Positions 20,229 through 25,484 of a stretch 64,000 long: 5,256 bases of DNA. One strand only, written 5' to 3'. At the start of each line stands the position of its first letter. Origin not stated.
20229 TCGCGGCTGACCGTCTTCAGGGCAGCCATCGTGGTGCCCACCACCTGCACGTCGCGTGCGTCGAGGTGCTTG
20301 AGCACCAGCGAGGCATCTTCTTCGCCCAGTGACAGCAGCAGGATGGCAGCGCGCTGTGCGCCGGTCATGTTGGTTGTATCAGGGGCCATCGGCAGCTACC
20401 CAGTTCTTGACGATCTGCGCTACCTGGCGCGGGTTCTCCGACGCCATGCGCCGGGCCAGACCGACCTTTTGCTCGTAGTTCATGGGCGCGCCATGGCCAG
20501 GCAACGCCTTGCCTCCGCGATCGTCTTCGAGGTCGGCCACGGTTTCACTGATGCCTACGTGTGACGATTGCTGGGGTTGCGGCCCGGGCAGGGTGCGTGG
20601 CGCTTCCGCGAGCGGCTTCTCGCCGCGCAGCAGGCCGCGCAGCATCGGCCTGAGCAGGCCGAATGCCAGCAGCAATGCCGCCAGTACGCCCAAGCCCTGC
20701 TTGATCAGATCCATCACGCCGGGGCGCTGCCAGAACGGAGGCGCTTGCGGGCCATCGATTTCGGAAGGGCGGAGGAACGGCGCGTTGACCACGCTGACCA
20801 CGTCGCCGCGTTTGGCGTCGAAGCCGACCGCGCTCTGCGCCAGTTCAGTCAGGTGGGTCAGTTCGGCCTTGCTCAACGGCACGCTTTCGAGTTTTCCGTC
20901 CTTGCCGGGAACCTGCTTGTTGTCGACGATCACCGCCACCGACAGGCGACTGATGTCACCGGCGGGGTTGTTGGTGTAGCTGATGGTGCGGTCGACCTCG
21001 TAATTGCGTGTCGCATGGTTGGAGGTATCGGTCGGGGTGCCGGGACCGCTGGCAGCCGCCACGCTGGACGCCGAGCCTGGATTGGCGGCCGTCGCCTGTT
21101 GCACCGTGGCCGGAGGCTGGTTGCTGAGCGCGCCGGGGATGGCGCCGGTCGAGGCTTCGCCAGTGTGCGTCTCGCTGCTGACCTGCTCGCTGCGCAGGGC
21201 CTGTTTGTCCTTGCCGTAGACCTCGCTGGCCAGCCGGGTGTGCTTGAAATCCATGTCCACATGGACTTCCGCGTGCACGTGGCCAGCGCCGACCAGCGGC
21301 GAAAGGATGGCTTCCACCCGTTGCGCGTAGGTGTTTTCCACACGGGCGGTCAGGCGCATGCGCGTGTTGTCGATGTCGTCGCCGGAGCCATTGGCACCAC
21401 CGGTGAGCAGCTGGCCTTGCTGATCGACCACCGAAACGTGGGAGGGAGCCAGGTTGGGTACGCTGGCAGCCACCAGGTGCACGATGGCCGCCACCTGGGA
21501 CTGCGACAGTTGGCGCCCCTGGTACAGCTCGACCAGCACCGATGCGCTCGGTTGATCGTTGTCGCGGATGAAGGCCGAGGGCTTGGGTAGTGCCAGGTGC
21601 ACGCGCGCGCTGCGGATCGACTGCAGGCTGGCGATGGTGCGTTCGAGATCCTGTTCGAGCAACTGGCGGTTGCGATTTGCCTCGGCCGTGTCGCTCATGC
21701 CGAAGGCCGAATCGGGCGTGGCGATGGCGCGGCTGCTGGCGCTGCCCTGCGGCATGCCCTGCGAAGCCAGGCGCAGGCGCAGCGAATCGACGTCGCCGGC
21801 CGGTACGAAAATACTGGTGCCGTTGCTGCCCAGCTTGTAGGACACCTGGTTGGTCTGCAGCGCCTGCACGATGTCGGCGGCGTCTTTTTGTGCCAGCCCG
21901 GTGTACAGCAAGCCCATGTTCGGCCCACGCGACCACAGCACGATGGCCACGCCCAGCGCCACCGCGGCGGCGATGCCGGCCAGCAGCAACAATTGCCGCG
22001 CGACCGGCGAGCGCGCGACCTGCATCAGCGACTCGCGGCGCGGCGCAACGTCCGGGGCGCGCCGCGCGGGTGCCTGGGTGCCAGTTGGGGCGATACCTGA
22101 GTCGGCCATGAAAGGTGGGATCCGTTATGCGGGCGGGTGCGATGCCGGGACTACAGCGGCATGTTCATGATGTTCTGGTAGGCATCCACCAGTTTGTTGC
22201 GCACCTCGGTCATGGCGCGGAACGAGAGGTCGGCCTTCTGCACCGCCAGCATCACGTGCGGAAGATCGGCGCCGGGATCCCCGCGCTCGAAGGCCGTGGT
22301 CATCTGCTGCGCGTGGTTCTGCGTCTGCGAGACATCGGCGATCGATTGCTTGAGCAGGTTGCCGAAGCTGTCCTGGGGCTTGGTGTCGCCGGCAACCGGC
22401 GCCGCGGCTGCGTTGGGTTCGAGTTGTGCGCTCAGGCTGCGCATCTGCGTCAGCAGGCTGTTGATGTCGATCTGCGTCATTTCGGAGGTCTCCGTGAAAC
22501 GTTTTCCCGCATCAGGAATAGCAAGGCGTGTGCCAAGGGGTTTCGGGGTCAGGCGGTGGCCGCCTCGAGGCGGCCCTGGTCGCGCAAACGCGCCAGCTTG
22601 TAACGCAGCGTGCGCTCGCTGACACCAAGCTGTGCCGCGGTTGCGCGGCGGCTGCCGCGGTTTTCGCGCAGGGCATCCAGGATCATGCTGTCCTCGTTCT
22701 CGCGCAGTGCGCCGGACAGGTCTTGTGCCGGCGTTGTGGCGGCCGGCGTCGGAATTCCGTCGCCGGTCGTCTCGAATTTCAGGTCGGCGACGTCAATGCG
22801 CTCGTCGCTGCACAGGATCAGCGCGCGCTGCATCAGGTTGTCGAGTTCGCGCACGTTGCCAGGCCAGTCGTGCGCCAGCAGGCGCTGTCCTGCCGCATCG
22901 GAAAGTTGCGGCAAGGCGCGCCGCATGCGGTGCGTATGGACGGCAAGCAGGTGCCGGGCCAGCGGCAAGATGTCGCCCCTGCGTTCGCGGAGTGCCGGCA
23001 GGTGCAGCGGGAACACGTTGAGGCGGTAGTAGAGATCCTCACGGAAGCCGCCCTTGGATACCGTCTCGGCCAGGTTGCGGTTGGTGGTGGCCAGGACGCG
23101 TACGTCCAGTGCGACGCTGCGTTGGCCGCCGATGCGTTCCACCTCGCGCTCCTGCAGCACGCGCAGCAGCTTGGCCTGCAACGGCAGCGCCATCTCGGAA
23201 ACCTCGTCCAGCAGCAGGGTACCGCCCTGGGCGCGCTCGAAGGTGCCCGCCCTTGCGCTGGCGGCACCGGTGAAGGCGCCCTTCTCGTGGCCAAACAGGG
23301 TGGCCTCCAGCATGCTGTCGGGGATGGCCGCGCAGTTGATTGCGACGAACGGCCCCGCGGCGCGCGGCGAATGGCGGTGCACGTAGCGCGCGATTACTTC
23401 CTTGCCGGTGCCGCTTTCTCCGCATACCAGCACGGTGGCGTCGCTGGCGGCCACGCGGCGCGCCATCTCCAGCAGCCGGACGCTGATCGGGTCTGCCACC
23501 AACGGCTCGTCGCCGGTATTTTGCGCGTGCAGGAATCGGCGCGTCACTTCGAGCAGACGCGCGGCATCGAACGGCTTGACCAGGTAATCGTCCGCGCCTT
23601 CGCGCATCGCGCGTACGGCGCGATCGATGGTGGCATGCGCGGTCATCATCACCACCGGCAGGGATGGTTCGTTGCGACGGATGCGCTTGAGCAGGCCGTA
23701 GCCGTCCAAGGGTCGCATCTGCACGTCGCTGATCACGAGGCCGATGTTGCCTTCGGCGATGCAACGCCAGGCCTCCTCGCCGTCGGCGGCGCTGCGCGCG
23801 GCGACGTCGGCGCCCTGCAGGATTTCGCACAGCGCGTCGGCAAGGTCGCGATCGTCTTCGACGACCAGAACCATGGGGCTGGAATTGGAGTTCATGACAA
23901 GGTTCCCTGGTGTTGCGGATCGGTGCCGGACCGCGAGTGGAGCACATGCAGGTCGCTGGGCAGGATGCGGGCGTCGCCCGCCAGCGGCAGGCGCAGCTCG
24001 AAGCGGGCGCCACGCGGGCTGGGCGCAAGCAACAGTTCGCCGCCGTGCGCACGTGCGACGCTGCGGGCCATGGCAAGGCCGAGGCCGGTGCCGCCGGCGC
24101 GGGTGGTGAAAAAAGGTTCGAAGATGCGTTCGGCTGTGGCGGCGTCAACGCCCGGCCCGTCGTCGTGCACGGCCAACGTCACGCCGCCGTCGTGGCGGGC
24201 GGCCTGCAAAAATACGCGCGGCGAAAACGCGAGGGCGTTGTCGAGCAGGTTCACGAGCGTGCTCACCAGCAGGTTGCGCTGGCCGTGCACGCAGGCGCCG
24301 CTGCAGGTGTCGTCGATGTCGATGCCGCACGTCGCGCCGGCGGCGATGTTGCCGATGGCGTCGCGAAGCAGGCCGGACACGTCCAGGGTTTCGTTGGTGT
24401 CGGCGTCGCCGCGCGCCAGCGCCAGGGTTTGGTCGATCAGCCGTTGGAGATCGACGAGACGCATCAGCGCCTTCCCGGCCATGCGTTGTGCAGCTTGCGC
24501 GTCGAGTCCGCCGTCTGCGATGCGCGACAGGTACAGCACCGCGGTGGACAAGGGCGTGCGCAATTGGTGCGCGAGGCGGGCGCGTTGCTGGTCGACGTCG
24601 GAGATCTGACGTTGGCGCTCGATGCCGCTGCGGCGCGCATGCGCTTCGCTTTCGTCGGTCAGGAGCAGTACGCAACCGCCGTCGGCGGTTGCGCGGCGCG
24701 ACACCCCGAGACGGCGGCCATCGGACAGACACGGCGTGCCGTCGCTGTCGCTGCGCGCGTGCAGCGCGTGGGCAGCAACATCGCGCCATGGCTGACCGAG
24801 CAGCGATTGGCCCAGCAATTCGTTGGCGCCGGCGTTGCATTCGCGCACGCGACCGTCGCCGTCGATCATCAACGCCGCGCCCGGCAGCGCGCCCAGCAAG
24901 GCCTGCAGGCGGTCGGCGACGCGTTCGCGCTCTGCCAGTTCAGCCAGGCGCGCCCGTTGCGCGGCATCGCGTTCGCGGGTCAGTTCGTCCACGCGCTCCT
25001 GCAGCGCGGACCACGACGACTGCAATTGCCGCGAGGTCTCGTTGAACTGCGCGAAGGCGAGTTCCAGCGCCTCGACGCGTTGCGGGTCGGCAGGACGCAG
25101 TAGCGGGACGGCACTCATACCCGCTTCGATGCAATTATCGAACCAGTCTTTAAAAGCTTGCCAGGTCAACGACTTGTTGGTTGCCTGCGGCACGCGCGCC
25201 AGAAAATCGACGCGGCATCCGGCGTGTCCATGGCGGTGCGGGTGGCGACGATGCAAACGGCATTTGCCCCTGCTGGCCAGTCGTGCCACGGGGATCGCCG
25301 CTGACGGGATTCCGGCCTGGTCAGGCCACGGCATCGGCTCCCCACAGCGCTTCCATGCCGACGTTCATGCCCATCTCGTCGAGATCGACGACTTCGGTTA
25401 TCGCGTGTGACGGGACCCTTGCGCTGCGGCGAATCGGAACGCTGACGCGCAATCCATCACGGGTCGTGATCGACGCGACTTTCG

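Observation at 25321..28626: Divergent GGDEF (TPR, I-site) and HD-GYP genes with back-to-back sigma-28 motifs, wedged between fleSR and fleQ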

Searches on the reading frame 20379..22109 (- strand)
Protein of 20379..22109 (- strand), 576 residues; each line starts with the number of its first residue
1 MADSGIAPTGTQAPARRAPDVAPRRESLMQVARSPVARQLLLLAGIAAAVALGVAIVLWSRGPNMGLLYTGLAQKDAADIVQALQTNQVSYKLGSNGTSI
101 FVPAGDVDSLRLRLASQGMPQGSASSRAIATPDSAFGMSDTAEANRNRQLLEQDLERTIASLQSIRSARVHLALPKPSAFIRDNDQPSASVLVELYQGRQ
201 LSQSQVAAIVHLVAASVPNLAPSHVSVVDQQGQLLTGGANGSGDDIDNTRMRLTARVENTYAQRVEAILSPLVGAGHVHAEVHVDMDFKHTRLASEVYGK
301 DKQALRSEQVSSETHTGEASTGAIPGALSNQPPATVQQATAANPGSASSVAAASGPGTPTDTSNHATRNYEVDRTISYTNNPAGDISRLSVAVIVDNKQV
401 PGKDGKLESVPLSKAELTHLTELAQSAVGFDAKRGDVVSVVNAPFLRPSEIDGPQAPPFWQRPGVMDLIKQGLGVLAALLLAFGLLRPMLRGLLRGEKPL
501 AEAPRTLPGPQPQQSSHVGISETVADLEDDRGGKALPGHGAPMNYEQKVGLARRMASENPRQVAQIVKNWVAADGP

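Call 3: search_protein_families(library=pfam, proteins=[window:20379-22109:-])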
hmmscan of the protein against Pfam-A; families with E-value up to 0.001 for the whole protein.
window:20379-22109:- (576 aa): 2 families
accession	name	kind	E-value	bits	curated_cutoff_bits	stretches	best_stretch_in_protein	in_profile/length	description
PF01514.23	YscJ_FliF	-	4.4e-59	199.8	24.4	1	62-236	3-178/179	Secretory protein of YscJ/FliF family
PF08345.17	YscJ_FliF_C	-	1.7e-42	145.8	23.8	1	269-445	1-147/147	Flagellar M-ring protein C-terminal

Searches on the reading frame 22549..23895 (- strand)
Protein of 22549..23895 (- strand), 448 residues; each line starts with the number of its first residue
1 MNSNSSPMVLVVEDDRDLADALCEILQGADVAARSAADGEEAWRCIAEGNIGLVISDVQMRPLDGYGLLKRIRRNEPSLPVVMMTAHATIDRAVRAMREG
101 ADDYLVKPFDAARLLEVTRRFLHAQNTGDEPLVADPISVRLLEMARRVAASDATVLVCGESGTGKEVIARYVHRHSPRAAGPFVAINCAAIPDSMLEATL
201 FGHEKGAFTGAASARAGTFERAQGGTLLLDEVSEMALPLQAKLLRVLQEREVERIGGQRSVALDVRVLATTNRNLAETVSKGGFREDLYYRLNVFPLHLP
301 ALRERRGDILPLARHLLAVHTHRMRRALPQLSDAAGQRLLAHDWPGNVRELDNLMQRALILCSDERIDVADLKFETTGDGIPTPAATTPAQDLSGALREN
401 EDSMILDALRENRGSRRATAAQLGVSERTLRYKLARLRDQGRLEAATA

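Call 3: search_protein_families(library=pfam, proteins=[window:22549-23895:-])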
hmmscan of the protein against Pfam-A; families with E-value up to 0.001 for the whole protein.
window:22549-23895:- (448 aa): 10 families
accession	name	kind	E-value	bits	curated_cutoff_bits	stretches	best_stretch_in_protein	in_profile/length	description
PF00158.32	Sigma54_activat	-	7.7e-69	231.1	20.2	1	139-297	9-167/168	Sigma-54 interaction domain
PF00072.30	Response_reg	-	7.3e-29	100.6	30.2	1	9-117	1-109/111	Response regulator receiver domain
PF25601.1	AAA_lid_14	-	3.3e-22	78.5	27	1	303-377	1-75/87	AAA+ ATPase lid domain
PF14532.12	Sigma54_activ_2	-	1.3e-19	71.2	25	1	144-302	13-138/138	Sigma-54 interaction domain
PF02954.25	HTH_8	-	1.2e-09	38.1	22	1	397-436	2-41/42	Bacterial regulatory protein, Fis family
PF07728.20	AAA_5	-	1.2e-06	29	22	1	155-274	2-124/139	AAA domain (dynein-related subfamily)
PF13556.12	HTH_30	-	9.7e-06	25.7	27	1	406-439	5-38/59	PucR C-terminal helix-turn-helix domain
PF13191.12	AAA_16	-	0.0001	23.3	32.6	1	140-233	11-103/167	AAA ATPase domain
PF00493.29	MCM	-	0.00035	20.2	23.3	1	150-253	55-151/224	MCM P-loop domain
PF13518.12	HTH_28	-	0.00097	19.6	25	0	405-442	6-41/52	Helix-turn-helix domain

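Call 74: search_protein_families(library=ncbifam, proteins=[window:22549-23895:-], max_evalue=0.00001)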
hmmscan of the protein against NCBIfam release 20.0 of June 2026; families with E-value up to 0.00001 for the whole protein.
window:22549-23895:- (448 aa): 100 families (the best 25 are shown)
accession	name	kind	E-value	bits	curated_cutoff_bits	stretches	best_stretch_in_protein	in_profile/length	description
NF008469.0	PRK11361.1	equivalog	1.3e-122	409.9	714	1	8-435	6-452/461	acetoacetate metabolism transcriptional regulator AtoC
TIGR01818.1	ntrC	equivalog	3.3e-118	395.4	558.6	1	9-379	1-384/463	nitrogen regulation protein NR(I)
NF050807.1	TransRegFlbDCaul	equivalog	1.5e-116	390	750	1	27-441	23-442/454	sigma-54-dependent transcriptional regulator FlbD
NF007689.0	PRK10365.1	equivalog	4.4e-104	348.7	760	1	9-436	8-441/441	sigma-54-dependent response regulator transcription factor ZraR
TIGR02915.1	PEP_resp_reg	equivalog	2.2e-103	346.5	502.6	1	9-433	1-438/445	PEP-CTERM-box response regulator transcription factor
TIGR01817.1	nifA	equivalog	2.4e-103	346.7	528.85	1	136-399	203-454/534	nif-specific transcriptional activator NifA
NF011695.0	PRK15115.1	equivalog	6.7e-103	344.8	763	1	4-373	4-379/445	two-component system response regulator GlrR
NF051870.1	NAssimRespRegNtrX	equivalog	2.2e-99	333.4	600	1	9-404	4-413/452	nitrogen assimilation response regulator NtrX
NF041946.1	LuxO_transreg_Vib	equivalog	5.7e-98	328.7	800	1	12-369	2-373/463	quorum-sensing sigma-54 dependent transcriptional regulator LuxO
NF049963.1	RespRegFlgRCampy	domain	1.3e-95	320.8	750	1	9-376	3-381/429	fla regulon two-component system response regulator FlgR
NF008176.1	PRK10923.1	equivalog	2.1e-95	320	620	1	8-377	5-386/469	nitrogen regulation protein NR(I)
NF003451.0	PRK05022.1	equivalog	2.2e-94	317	476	1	132-432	193-503/512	nitric oxide reductase transcriptional regulator NorR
NF041552.1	TF_PrdR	equivalog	3.5e-92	309.6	795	1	142-435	280-574/577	sigma-54 dependent transcriptional regulator PrdR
NF038308.1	RNA_repair_RtcR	equivalog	3.6e-90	303.3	650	1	140-431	191-505/530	RNA repair transcriptional activator RtcR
TIGR02329.1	propionate_PrpR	equivalog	2.4e-86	290.4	499.2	1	108-434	191-524/526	propionate catabolism operon regulatory protein PrpR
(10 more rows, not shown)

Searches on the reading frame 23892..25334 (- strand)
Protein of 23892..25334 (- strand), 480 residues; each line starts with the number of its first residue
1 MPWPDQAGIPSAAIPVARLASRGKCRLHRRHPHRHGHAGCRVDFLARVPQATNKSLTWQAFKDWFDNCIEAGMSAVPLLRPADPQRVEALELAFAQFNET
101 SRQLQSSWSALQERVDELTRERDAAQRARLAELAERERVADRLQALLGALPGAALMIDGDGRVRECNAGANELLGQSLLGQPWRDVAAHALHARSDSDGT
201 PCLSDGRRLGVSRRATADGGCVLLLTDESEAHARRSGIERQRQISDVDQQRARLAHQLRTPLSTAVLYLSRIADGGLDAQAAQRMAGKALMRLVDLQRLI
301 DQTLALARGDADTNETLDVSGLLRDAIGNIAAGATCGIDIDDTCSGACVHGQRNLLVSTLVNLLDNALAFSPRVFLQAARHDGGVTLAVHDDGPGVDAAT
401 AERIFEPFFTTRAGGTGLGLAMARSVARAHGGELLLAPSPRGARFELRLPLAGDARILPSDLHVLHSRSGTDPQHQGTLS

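Call 3: search_protein_families(library=pfam, proteins=[window:23892-25334:-])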
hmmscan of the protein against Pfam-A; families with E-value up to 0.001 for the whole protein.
window:23892-25334:- (480 aa): 5 families
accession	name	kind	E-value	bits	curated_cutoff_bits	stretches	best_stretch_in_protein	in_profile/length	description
PF02518.31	HATPase_c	-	3.2e-20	73.1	26.4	1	353-452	3-110/111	Histidine kinase-, DNA gyrase B-, and HSP90-like ATPase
PF00512.31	HisKA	-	4.2e-07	30.4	26.9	1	252-311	7-65/66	His Kinase A (phospho-acceptor) domain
PF13188.13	PAS_8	-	2.6e-06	27.6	21.8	1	142-187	2-47/65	PAS domain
PF00989.32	PAS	-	0.00059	20.3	22.6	0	142-177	2-37/113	PAS fold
PF08448.16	PAS_4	-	0.00065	20.3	23.1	0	149-194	3-51/110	PAS fold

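Call 74: search_protein_families(library=ncbifam, proteins=[window:23892-25118:-], max_evalue=0.00001)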
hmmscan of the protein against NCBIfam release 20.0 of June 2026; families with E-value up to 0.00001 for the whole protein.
window:23892-25118:- (408 aa): 70 families (the best 25 are shown)
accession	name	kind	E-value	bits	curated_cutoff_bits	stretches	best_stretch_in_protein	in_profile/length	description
NF008468.0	PRK11360.1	equivalog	4.6e-29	101.3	646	1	148-380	369-609/616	two-component system sensor histidine kinase AtoS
NF008312.0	PRK11100.1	equivalog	2e-25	89.6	356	1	175-379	256-474/477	two-component system sensor histidine kinase CreC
TIGR02966.1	phoR_proteo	equivalog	3.8e-25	88.6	334.2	1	66-375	3-331/333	phosphate regulon sensor histidine kinase PhoR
NF007688.0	PRK10364.1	equivalog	3e-24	85.6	479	1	165-381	230-453/460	two-component system sensor histidine kinase ZraS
NF007898.0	PRK10604.1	equivalog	1.3e-23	83.9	478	1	181-380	218-424/433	two-component system sensor histidine kinase RstB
NF010411.0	PRK13837.1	equivalog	1.4e-23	82.9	647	1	225-381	500-677/828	two-component system VirA-like sensor kinase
NF046044.1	PnpS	equivalog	1.7e-19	70.1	400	1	182-378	177-390/390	two-component system histidine kinase PnpS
NF007007.0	PRK09470.1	equivalog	6.3e-19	68.2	486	1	181-380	251-460/463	envelope stress sensor histidine kinase CpxA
NF011874.0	PRK15347.1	equivalog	7.1e-19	67.4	852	1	287-381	517-616/921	two component system sensor kinase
NF012163.2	BaeS_SmeS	equivalog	1.1e-18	67.4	500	1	180-370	245-448/457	sensor histidine kinase efflux regulator BaeS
NF033092.0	HK_WalK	equivalog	3.4e-18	65.5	725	1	179-378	376-593/594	cell wall metabolism sensor histidine kinase WalK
NF008025.0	PRK10755.1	equivalog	7.1e-18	64.4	314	1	179-366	147-341/362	two-component system sensor histidine kinase PmrB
TIGR01386.1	cztS_silS_copS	subfamily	9.8e-18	64.4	292.55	1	180-378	246-457/457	heavy metal sensor histidine kinase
NF007664.1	PRK10337.1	equivalog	3.9e-17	62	475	1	182-370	237-434/442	quorum sensing histidine kinase QseC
NF040691.1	MtrAB_MtrB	equivalog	4.6e-17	62.2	450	1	166-391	261-504/507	MtrAB system histidine kinase MtrB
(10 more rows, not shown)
